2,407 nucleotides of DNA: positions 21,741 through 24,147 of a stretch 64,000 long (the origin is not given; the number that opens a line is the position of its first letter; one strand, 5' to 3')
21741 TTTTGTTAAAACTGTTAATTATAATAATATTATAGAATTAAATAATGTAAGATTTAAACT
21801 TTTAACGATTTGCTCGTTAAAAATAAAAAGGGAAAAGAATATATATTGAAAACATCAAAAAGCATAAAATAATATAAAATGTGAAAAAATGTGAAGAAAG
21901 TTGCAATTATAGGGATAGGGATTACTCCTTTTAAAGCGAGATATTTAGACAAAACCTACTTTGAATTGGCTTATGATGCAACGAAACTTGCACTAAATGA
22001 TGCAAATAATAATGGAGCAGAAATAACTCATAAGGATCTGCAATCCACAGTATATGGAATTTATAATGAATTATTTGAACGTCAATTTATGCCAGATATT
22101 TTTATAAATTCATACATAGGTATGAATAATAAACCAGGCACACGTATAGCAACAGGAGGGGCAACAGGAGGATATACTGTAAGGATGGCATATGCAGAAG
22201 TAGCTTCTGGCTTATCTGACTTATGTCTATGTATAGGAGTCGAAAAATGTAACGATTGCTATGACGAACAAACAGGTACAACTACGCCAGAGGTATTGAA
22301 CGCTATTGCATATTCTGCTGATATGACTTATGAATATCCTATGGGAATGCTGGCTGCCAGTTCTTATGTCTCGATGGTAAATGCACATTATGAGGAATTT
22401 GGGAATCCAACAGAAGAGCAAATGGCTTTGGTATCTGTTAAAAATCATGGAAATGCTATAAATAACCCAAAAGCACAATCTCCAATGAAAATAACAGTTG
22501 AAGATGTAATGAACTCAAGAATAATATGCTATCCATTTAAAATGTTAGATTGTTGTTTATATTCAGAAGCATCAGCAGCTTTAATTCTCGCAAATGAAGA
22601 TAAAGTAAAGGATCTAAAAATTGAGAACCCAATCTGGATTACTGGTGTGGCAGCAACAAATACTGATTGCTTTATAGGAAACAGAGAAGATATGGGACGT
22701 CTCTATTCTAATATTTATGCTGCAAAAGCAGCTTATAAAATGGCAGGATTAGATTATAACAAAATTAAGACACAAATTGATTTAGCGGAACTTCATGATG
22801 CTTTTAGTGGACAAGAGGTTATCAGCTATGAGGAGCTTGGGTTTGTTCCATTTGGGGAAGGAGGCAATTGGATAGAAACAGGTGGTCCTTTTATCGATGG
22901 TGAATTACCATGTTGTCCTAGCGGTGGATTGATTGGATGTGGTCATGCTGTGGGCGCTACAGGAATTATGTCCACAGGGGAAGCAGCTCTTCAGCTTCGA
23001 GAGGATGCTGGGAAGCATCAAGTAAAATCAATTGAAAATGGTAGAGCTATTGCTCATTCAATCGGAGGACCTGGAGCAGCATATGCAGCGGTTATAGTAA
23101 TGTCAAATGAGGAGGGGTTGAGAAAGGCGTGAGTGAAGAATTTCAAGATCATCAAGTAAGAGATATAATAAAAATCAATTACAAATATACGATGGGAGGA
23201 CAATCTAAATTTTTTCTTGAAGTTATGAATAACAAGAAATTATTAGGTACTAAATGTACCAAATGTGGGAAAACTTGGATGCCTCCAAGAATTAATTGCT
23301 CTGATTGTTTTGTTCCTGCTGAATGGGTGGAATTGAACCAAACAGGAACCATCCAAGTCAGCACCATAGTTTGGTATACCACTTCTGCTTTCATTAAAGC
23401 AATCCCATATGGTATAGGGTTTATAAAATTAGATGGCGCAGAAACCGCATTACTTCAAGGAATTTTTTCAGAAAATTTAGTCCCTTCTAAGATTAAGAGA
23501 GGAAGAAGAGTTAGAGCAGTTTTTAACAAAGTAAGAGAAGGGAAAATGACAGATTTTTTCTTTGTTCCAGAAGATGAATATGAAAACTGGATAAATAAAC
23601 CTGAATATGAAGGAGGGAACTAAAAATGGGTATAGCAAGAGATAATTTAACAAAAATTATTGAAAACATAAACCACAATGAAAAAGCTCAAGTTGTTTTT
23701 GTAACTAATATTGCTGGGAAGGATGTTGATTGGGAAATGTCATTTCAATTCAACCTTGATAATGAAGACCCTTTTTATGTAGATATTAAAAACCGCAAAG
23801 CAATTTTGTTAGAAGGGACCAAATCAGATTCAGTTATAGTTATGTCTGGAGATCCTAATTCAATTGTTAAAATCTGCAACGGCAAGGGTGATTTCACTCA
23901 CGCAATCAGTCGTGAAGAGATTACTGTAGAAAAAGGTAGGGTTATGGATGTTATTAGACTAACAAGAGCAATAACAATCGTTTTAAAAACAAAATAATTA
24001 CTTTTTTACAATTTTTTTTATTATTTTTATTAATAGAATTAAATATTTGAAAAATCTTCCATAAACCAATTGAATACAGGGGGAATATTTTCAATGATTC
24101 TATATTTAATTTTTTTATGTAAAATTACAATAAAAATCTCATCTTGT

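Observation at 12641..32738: A ~20 kb acyl-CoA island in which the beta-oxidation-type enzymes deviate at canonical catalytic positions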

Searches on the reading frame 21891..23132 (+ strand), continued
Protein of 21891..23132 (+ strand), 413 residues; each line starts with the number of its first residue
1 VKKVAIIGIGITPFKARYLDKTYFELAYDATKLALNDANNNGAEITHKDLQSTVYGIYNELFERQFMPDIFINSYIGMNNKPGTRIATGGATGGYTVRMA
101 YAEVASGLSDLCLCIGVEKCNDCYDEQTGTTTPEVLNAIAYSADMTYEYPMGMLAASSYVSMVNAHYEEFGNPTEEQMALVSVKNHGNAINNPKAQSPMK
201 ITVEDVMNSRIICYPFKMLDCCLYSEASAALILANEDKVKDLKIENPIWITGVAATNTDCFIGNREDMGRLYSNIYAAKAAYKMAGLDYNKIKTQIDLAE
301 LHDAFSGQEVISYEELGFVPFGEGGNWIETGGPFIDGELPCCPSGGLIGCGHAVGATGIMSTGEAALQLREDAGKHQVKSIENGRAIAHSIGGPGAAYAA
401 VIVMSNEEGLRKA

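Call 70: search_protein_families(library=pfam, proteins=[L083:21-1469:+, L083:1527-2741:+, L083:2829-3179:+, L083:3292-4728:+, L083:4779-5585:+, L083:6154-7353:+, L083:9925-10767:+, L083:10849-12384:+, L083:12698-14029:+, L083:14030-14698:+])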
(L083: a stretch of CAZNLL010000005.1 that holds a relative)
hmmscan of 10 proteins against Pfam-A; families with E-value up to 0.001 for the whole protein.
L083:21-1469:+ (482 aa): 3 families
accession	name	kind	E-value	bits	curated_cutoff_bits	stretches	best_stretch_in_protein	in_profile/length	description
PF01796.24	OB_ChsH2_C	-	5e-09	36.4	27.1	1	403-460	5-65/65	ChsH2, C-terminal OB-fold domain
PF08541.16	ACP_syn_III_C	-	1e-07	32.5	26.6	1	222-293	9-81/90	3-Oxoacyl-[acyl-carrier-protein (ACP)] synthase III C terminal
PF12172.15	zf-ChsH2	-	0.00064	19.9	23.2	0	365-392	8-33/37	ChsH2, rubredoxin-like zinc ribbon domain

L083:1527-2741:+ (404 aa): 3 families
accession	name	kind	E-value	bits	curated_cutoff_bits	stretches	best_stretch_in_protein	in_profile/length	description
PF22691.2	Thiolase_C_1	-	8.2e-36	123.3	28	1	268-392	14-134/144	Thiolase C-terminal domain-like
PF00108.29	Thiolase_N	-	3.1e-18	66.5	26.4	1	15-236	1-259/260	Thiolase, N-terminal domain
PF02803.24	Thiolase_C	-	3.1e-08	33.7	27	1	276-373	25-102/123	Thiolase, C-terminal domain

L083:2829-3179:+ (116 aa): 0 families

L083:3292-4728:+ (478 aa): 24 families
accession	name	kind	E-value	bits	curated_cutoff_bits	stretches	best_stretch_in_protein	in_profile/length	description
PF00691.25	OmpA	-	8.6e-22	77.8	27.2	1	362-465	1-98/98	OmpA family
PF08614.16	ATG16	-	1.5e-11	45.3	33.7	1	174-280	79-186/200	Autophagy protein 16 (ATG16)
PF10473.14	CENP-F_leu_zip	-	2.5e-09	37.8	34.5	0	220-291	37-108/140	Leucine-rich repeats of kinetochore protein Cenp-F/LEK1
PF00038.26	Filament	-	5.4e-08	33.3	40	0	174-274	179-281/313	Intermediate filament protein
PF08702.15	Fib_alpha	-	8.8e-08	32.9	29.9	0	134-231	31-129/143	Fibrinogen alpha/beta chain family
PF12795.12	MscS_porin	-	1.5e-07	31.7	34.4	0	32-89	81-138/238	Mechanosensitive ion channel porin domain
PF06810.17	Phage_scaffold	-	7.7e-07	29.7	35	0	32-92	30-84/170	Phage capsid assembly scaffolding protein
PF10046.14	BLOC1_2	-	4.3e-06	27.4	33.4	1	30-117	7-93/96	Biogenesis of lysosome-related organelles complex-1 subunit 2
PF04108.17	ATG17_like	-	5e-06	26.7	43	1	265-352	2-89/355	Autophagy protein ATG17-like domain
PF20492.3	ERM_helical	-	5.3e-06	26.9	40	1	186-306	2-119/120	Ezrin/radixin/moesin, alpha-helical domain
PF04977.20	DivIC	-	8.2e-06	26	28.9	0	13-64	1-53/80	Septum formation initiator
PF07926.17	TPR_MLP1_2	-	9.5e-06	26.1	36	0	43-102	57-116/129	TPR/MLP1/MLP2-like protein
PF12329.13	TMF_DNA_bd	-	1.8e-05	25.1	35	0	170-216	27-73/74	TATA element modulatory factor 1 DNA binding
PF17082.10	Spc29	-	1.8e-05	25.1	31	0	108-158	123-176/245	Spindle Pole Component 29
PF18595.6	Nuf2_DHR10-like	-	2.9e-05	24.6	28.4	0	200-274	29-103/117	Nuf2, DHR10-like domain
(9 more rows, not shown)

L083:4779-5585:+ (268 aa): 6 families
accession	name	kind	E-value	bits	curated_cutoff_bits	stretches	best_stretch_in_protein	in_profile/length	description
PF00561.26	Abhydrolase_1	-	4.3e-34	118.7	25.8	1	20-249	1-243/245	alpha/beta hydrolase fold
PF12146.15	Hydrolase_4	-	3.3e-23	82.7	27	1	45-250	31-238/239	Serine aminopeptidase, S33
PF12697.13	Abhydrolase_6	-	1.6e-22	81.7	26.3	1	22-255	1-215/217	Alpha/beta hydrolase family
PF08386.16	Abhydrolase_4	-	3.3e-07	30.8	21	1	188-263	17-92/103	TAP-like protein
PF03096.20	Ndr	-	3.3e-07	29.7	23.3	1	67-215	81-229/283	Ndr family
PF12695.13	Abhydrolase_5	-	4.7e-05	23.7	27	0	80-161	52-132/164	Alpha/beta hydrolase family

L083:6154-7353:+ (399 aa): 0 families

L083:9925-10767:+ (280 aa): 1 family
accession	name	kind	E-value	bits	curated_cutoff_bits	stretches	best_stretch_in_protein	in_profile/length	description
PF05853.18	BKACE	-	2e-105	352.5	24.8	1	4-275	1-273/274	beta-keto acid cleavage enzyme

L083:10849-12384:+ (511 aa): 2 families
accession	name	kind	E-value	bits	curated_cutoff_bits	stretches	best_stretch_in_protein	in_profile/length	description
PF00501.34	AMP-binding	-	6.5e-76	256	29.9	1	9-372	1-384/384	AMP-binding enzyme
PF13193.12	AMP-binding_C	-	2.1e-19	70.7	24.5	1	422-492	1-71/76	AMP-binding enzyme C-terminal domain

L083:12698-14029:+ (443 aa): 4 families
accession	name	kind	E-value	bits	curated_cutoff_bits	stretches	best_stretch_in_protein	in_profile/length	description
PF00441.29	Acyl-CoA_dh_1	-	1.5e-45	155.5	22.4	1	292-441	1-150/150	Acyl-CoA dehydrogenase, C-terminal domain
PF02771.21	Acyl-CoA_dh_N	-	8.1e-35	120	22.9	1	69-181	1-113/113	Acyl-CoA dehydrogenase, N-terminal domain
PF02770.24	Acyl-CoA_dh_M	-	5.7e-26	91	33.3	1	185-280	1-97/97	Acyl-CoA dehydrogenase, middle domain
PF08028.16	Acyl-CoA_dh_2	-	2.2e-17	64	22.7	1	310-422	4-126/134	Acyl-CoA dehydrogenase, C-terminal domain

L083:14030-14698:+ (222 aa): 2 families
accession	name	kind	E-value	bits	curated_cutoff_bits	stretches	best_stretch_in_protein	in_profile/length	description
PF03358.20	FMN_red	-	1.2e-26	93.5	24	1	7-164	1-144/152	NADPH-dependent FMN reductase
PF02525.22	Flavodoxin_2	-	0.00085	19.5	27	0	7-139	1-136/198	Flavodoxin-like fold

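Call 77: search_protein_families(library=pfam, alignment_id=A4, max_evalue=0.00001)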
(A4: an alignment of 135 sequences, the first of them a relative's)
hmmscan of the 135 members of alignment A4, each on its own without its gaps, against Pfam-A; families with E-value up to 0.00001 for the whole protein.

A. member 1, L046:5686-7929:+ (748 aa): 2 families
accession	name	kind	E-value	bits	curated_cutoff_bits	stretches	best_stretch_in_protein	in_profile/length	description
PF02129.25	Peptidase_S15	-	8.2e-31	108.1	23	1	220-457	1-262/262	X-Pro dipeptidyl-peptidase (S15 family)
PF08530.16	PepX_C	-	3e-29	102.9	22.5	1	501-707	8-192/217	X-Pro dipeptidyl-peptidase C-terminal non-catalytic domain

B. families by the number of members that match (of 135 scanned): 119 families (the first 25 are shown)
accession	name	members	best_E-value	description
PF00528.27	BPD_transp_1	12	5e-20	Binding-protein-dependent transport system inner membrane component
PF00005.33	ABC_tran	11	2.9e-37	ABC transporter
PF00497.25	SBP_bac_3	9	1.8e-34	Bacterial extracellular solute-binding proteins, family 3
PF00664.28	ABC_membrane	6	4.9e-37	ABC transporter transmembrane region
PF13347.12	MFS_2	5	1.3e-65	MFS/sugar transport protein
PF07690.21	MFS_1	5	2.2e-31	Major Facilitator Superfamily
PF13304.12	AAA_21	5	9.9e-14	AAA domain, putative AbiEii toxin, Type IV TA system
PF02463.25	SMC_N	5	1.5e-07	RecF/RecN/SMC N terminal domain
PF01314.23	AFOR_C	4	1.7e-128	Aldehyde ferredoxin oxidoreductase, domains 2 & 3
PF02730.20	AFOR_N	4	8.1e-74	Aldehyde ferredoxin oxidoreductase, N-terminal domain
PF00696.33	AA_kinase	3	1.5e-51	Amino acid kinase family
PF07859.19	Abhydrolase_3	3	1.1e-50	alpha/beta hydrolase fold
PF00215.30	OMPdecase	3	2.6e-34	Orotidine 5'-phosphate decarboxylase / HUMPS family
PF20434.5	BD-FAE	3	2.3e-10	BD-FAE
PF05853.18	BKACE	2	2e-91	beta-keto acid cleavage enzyme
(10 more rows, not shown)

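Call 85: predict_structure(alignment_id=A1)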
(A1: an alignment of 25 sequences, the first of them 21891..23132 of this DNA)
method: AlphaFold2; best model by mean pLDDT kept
length: 413 residues; sequences in the alignment: 25
mean_pLDDT: 84.5   pTM: 0.89
mean pLDDT of the five models: 84.5, 82.0, 81.8, 81.6, 79.8
residues with pLDDT >= 90: 214; 70-90: 119; 50-70: 63; < 50: 17
segments of 3 or more residues with pLDDT < 50: 141-153, 213-215
pLDDT, mean of each block of 10 residues (from residue 1): 96 85 91 98 95 87 67 92 89 95 98 91 67 58 43 55 85 89 88 83 81 51 79 98 97 89 70 94 97 95 80 95 95 92 76 85 94 75 94 80 96 82
secondary structure, 60 per line:
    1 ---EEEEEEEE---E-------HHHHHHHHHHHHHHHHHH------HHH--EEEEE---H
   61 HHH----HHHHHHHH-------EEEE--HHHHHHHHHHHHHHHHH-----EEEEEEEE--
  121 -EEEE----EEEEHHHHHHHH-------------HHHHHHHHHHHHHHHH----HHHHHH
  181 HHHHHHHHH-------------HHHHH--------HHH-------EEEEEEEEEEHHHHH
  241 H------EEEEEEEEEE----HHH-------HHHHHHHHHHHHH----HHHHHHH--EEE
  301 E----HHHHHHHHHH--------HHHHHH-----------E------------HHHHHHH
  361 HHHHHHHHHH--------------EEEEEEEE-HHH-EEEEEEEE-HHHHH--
elements in order: E4-11 H23-40 E52-56 H60-63 H68-75 E83-86 H89-105 E111-118 E122-125 E130-133 H134-141 H155-170 H175-189 H203-207 E226-235 H236-241 E248-257 H272-284 H289-295 E298-301 H306-315 H324-329 H354-370 E385-392 E398-405 H407-411

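Call 87: fold_search(model_id=the predicted structure, library=pdb)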
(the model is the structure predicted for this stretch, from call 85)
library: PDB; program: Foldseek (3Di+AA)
matches with E <= 10: 1123; with E <= 0.001: 1008
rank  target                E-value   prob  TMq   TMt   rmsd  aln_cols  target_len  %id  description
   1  6et9_C                1.2e-33  1.00  0.84  0.89   3.2       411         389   33  Structure of the acetoacetyl-CoA-thiolase/HMG-CoA-synthase complex from Methanothermococcus thermolithotrophicus at 2. (released 2018-03-14)
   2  6esq_A                1.7e-33  1.00  0.84  0.89   3.1       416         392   32  Structure of the acetoacetyl-CoA thiolase/HMG-CoA synthase complex from Methanothermococcus thermolithotrophicus soake (released 2018-03-14)
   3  6hsp_B                4.1e-32  1.00  0.80  0.85   5.0       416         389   28  Crystal structure of the zebrafish peroxisomal SCP2-thiolase (type-1) in complex with CoA and octanoyl-CoA (released 2019-01-02)
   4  7yvy_A                8.7e-32  1.00  0.81  0.90   2.6       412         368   30  Crystal structure of thiolase PFC_04095 from Pyrococcus furiosus (released 2023-09-06)
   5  6hrv_B                1.3e-31  1.00  0.80  0.84   4.8       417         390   28  Crystal structure of the zebrafish peroxisomal SCP2-thiolase (type-1) (released 2019-01-02)
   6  4yzo_C                2.6e-31  1.00  0.76  0.89   3.2       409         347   26  Crystal Structure Analysis of Thiolase-like protein, ST0096 from Sulfolobus Tokodaii (released 2016-03-30)
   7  7yvy_C                3.5e-31  1.00  0.80  0.91   3.1       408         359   30  Crystal structure of thiolase PFC_04095 from Pyrococcus furiosus (released 2023-09-06)
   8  7yvy_B                2.0e-30  1.00  0.80  0.91   2.8       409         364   31  Crystal structure of thiolase PFC_04095 from Pyrococcus furiosus (released 2023-09-06)
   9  4yzo_B                4.3e-30  1.00  0.74  0.86   5.2       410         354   26  Crystal Structure Analysis of Thiolase-like protein, ST0096 from Sulfolobus Tokodaii (released 2016-03-30)
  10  7pxp_C                6.9e-30  1.00  0.77  0.83   5.0       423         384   24  Benzoylsuccinyl-CoA thiolase (released 2022-04-06)
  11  4yzo_A                9.3e-30  1.00  0.76  0.86   5.9       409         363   26  Crystal Structure Analysis of Thiolase-like protein, ST0096 from Sulfolobus Tokodaii (released 2016-03-30)
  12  7pxp_D                1.9e-29  1.00  0.79  0.85   4.5       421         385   25  Benzoylsuccinyl-CoA thiolase (released 2022-04-06)
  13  7pxp_G                3.0e-29  1.00  0.78  0.82   5.0       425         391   24  Benzoylsuccinyl-CoA thiolase (released 2022-04-06)
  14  6hsp_A                8.6e-29  1.00  0.79  0.85   4.2       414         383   27  Crystal structure of the zebrafish peroxisomal SCP2-thiolase (type-1) in complex with CoA and octanoyl-CoA (released 2019-01-02)
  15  3zbl_A                1.2e-28  1.00  0.80  0.77   4.4       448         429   23  Crystal structure of SCP2 thiolase from Leishmania mexicana: The C123S mutant. (released 2013-08-14)
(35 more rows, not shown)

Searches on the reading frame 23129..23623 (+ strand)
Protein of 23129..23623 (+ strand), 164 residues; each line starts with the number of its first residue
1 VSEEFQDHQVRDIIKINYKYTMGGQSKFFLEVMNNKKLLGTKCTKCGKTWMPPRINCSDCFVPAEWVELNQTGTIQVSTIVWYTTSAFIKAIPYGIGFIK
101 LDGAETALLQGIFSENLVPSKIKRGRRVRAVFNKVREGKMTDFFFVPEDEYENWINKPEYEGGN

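Call 4: search_protein_families(library=pfam, proteins=[window:23129-23623:+])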
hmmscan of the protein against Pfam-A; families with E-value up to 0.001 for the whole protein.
window:23129-23623:+ (164 aa): 2 families
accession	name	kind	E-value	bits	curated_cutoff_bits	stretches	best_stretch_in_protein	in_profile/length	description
PF01796.24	OB_ChsH2_C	-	1.7e-06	28.3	27.1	1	66-132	1-64/65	ChsH2, C-terminal OB-fold domain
PF12172.15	zf-ChsH2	-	2.5e-06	27.6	23.2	1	37-63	8-34/37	ChsH2, rubredoxin-like zinc ribbon domain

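Call 30: search_protein_families(library=ncbifam, proteins=[window:23129-23623:+], max_evalue=0.01)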
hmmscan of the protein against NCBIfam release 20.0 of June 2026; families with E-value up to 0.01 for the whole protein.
window:23129-23623:+ (164 aa): 1 family
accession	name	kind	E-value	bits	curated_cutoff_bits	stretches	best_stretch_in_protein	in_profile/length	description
NF053627.1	BnzsclthlBbsAGT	equivalog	0.0006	19.8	250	1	37-102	35-99/145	benzoylsuccinyl-CoA thiolase subunit BbsA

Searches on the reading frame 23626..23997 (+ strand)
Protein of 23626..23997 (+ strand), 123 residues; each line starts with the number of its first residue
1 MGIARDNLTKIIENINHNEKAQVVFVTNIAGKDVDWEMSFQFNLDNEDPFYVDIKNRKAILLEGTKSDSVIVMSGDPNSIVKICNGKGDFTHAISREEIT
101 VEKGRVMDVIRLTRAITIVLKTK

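Call 4: search_protein_families(library=pfam, proteins=[window:23626-23997:+])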
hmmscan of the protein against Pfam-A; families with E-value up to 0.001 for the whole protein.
window:23626-23997:+ (123 aa): 0 families

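Call 30: search_protein_families(library=ncbifam, proteins=[window:23626-23997:+], max_evalue=0.01)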
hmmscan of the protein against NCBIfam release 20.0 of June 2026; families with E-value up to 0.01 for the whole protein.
window:23626-23997:+ (123 aa): 0 families

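Call 36: search_protein_families(library=pfam, proteins=[window:23626-23997:+], max_evalue=10)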
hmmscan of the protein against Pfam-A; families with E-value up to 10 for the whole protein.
window:23626-23997:+ (123 aa): 3 families
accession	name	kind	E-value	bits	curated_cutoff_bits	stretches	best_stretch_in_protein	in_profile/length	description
PF02036.22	SCP2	-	0.0022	18.7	21.3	1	39-102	23-87/101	SCP-2 sterol transfer family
PF00993.25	MHC_II_alpha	-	0.011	15.9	23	1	37-60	17-40/81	Class II histocompatibility antigen, alpha domain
PF25641.1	Head_fiber_dimeric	-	0.036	14.3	30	1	65-111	9-54/61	Head fiber dimeric protein-like domain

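Call 65: search_protein_families(library=pfam, alignment_id=A2, max_evalue=0.01)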
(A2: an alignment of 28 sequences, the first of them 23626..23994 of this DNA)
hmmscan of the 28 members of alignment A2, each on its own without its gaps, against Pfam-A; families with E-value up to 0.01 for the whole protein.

A. member 1, window:23626-23994:+ (123 aa): 1 family
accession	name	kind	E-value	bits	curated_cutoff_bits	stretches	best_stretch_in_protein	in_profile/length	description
PF02036.22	SCP2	-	0.0022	18.7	21.3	1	39-102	23-87/101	SCP-2 sterol transfer family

B. families by the number of members that match (of 28 scanned): 3 families
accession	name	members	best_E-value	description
PF02036.22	SCP2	26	2.6e-06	SCP-2 sterol transfer family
PF25641.1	Head_fiber_dimeric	8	0.00021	Head fiber dimeric protein-like domain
PF14864.11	Alkyl_sulf_C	4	0.0015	Alkyl sulfatase C-terminal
